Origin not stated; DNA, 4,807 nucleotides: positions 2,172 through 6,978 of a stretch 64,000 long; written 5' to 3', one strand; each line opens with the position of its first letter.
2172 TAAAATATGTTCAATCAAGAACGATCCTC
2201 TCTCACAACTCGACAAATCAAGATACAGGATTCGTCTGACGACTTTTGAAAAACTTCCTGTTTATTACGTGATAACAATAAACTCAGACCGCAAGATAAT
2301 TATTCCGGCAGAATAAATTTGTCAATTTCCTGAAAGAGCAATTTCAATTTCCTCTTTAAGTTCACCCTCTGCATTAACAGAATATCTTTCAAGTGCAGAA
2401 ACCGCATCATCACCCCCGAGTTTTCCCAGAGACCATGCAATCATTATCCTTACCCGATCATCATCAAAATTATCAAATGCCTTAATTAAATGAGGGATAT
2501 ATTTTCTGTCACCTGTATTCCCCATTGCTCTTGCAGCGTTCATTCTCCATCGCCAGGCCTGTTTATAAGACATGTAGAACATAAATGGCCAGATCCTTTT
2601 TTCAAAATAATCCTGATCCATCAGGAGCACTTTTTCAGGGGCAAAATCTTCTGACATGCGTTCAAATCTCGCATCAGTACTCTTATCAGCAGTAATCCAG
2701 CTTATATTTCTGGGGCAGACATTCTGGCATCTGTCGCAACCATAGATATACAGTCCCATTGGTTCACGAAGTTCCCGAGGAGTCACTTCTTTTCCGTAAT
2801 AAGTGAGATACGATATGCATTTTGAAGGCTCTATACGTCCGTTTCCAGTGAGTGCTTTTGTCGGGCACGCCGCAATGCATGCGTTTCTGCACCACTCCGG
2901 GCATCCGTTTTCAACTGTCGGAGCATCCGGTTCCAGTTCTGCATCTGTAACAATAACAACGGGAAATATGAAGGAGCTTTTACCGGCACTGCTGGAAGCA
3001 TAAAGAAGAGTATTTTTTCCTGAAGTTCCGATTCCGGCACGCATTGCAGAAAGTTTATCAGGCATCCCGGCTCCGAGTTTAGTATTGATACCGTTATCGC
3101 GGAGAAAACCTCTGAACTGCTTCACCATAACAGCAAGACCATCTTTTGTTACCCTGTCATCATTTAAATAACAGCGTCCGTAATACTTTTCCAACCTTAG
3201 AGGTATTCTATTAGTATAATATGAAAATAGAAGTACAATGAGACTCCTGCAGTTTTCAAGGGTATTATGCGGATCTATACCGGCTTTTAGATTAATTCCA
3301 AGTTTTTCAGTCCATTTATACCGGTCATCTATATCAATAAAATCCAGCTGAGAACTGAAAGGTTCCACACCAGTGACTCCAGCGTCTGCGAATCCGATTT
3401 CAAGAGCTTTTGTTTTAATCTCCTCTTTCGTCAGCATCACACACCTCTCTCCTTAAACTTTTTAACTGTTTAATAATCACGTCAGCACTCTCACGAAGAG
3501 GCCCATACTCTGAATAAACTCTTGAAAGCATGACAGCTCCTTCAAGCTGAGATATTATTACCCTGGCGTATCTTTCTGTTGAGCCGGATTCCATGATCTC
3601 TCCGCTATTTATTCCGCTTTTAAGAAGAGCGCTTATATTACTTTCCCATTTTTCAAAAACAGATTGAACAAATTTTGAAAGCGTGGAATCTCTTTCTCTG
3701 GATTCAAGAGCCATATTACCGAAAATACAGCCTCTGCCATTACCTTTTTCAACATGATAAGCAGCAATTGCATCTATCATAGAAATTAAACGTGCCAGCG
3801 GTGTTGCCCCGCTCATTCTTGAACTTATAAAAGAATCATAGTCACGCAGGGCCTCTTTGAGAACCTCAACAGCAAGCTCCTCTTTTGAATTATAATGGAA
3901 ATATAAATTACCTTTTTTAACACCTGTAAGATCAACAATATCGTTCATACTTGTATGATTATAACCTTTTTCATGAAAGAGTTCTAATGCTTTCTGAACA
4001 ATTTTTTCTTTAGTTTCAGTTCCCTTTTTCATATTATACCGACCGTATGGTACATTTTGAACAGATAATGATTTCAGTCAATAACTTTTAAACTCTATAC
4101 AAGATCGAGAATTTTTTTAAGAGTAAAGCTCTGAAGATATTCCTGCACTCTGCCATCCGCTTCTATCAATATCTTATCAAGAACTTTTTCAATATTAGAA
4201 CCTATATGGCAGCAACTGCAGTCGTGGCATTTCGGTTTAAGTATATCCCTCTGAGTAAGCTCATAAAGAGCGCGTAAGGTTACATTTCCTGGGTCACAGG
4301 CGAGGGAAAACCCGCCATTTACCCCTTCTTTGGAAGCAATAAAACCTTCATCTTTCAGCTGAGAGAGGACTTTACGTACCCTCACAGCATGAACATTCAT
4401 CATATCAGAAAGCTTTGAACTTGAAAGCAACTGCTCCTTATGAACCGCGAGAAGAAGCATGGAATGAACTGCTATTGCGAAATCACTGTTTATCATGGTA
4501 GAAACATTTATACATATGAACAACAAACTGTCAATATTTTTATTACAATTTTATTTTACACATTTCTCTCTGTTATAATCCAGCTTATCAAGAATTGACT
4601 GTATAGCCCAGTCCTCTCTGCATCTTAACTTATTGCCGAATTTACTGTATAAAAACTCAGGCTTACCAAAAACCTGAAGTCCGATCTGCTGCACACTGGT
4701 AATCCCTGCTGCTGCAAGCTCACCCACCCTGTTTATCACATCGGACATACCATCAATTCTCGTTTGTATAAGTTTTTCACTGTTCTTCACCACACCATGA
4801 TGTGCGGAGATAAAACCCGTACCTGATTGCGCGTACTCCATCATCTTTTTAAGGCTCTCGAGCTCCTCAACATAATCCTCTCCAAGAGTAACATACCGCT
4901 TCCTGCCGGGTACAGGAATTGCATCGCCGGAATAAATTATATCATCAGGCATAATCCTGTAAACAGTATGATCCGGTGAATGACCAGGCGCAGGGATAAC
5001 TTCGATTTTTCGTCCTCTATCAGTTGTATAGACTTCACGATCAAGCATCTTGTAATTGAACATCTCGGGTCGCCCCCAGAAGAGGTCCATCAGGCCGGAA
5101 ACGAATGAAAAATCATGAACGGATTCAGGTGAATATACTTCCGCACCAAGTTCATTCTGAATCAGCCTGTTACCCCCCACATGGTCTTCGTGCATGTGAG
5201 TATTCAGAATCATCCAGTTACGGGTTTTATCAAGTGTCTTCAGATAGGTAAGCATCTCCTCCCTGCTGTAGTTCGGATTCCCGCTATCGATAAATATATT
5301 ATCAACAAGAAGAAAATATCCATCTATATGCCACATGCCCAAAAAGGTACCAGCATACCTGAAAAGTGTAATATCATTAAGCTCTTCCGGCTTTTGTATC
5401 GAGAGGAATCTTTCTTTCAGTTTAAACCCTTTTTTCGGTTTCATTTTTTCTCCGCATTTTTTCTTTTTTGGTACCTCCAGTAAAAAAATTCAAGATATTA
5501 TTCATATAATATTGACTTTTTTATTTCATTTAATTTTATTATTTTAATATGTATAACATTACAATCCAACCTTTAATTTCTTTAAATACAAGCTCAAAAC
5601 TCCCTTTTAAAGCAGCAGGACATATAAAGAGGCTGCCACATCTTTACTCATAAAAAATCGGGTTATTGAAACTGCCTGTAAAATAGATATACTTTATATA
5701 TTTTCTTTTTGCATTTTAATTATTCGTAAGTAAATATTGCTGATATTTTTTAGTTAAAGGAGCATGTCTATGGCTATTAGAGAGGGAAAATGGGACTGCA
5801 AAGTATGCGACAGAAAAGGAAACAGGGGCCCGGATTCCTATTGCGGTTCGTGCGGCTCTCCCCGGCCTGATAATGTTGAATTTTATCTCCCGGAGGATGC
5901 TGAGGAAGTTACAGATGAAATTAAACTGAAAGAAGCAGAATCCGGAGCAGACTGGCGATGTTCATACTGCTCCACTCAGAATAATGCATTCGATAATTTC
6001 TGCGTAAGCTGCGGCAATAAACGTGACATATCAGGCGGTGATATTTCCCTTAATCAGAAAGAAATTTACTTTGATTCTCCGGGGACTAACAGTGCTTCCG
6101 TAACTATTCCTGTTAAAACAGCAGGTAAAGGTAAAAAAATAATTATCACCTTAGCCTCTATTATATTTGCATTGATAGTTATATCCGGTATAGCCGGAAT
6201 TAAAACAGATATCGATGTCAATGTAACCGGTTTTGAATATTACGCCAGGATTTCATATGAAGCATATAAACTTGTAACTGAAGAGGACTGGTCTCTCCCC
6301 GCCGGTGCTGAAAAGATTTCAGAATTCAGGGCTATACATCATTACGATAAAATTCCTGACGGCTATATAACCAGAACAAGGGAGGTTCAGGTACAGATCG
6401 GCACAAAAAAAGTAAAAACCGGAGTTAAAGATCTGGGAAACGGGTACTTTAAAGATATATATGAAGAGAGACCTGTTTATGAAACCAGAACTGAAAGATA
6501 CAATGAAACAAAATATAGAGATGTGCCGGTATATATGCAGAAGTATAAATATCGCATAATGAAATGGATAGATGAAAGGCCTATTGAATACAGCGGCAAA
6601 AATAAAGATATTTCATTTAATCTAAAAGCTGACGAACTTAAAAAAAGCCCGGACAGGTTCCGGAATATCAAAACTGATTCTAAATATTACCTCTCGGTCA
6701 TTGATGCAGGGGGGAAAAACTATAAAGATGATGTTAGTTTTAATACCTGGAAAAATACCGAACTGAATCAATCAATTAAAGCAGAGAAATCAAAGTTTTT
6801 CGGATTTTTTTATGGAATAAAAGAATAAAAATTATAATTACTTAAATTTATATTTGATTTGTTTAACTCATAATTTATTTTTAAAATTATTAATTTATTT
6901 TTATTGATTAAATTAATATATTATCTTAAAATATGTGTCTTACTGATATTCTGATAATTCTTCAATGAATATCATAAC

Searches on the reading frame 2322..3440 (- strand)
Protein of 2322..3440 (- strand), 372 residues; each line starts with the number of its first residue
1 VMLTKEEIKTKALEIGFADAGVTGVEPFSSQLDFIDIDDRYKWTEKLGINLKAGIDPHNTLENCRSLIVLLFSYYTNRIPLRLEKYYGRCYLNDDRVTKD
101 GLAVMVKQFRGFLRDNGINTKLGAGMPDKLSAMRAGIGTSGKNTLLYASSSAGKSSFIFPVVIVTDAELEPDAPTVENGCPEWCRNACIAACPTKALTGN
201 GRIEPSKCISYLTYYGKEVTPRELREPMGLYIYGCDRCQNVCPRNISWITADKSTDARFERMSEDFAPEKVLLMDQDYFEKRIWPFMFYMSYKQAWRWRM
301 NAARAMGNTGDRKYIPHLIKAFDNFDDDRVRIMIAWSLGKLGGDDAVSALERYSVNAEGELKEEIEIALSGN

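Call 66: search_protein_families(library=pfam, proteins=[window:2322-3440:-], max_evalue=0.000001)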
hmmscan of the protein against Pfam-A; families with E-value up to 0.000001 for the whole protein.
window:2322-3440:- (372 aa): 3 families
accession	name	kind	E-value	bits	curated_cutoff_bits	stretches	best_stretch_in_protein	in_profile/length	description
PF13484.11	Fer4_16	-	1.3e-15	58.4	30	1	186-245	6-66/66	4Fe-4S double cluster binding domain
PF13646.12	HEAT_2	-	1.8e-10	41.4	27.7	1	296-369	14-87/88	HEAT repeats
PF03130.22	HEAT_PBS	-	1.7e-09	37.7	20.9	0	299-324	2-27/27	PBS lyase HEAT-like repeat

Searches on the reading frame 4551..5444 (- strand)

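Call 66: search_protein_families(library=pfam, proteins=[window:4551-5444:-], max_evalue=0.000001)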
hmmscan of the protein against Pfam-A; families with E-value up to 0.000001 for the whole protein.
window:4551-5444:- (297 aa): 1 family
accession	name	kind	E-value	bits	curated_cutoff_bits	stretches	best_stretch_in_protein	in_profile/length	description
PF00753.33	Lactamase_B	-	8e-14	52.5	22.7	1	79-202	47-185/196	Metallo-beta-lactamase superfamily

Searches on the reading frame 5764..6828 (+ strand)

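Call 66: search_protein_families(library=pfam, proteins=[window:5764-6828:+], max_evalue=0.000001)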
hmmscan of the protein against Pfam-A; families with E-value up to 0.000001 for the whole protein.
window:5764-6828:+ (354 aa): 1 family
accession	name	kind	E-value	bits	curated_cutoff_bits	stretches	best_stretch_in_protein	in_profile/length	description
PF00641.23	Zn_ribbon_RanBP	-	1.5e-09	37.4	27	0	6-36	1-30/30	Zn-finger in Ran binding protein and others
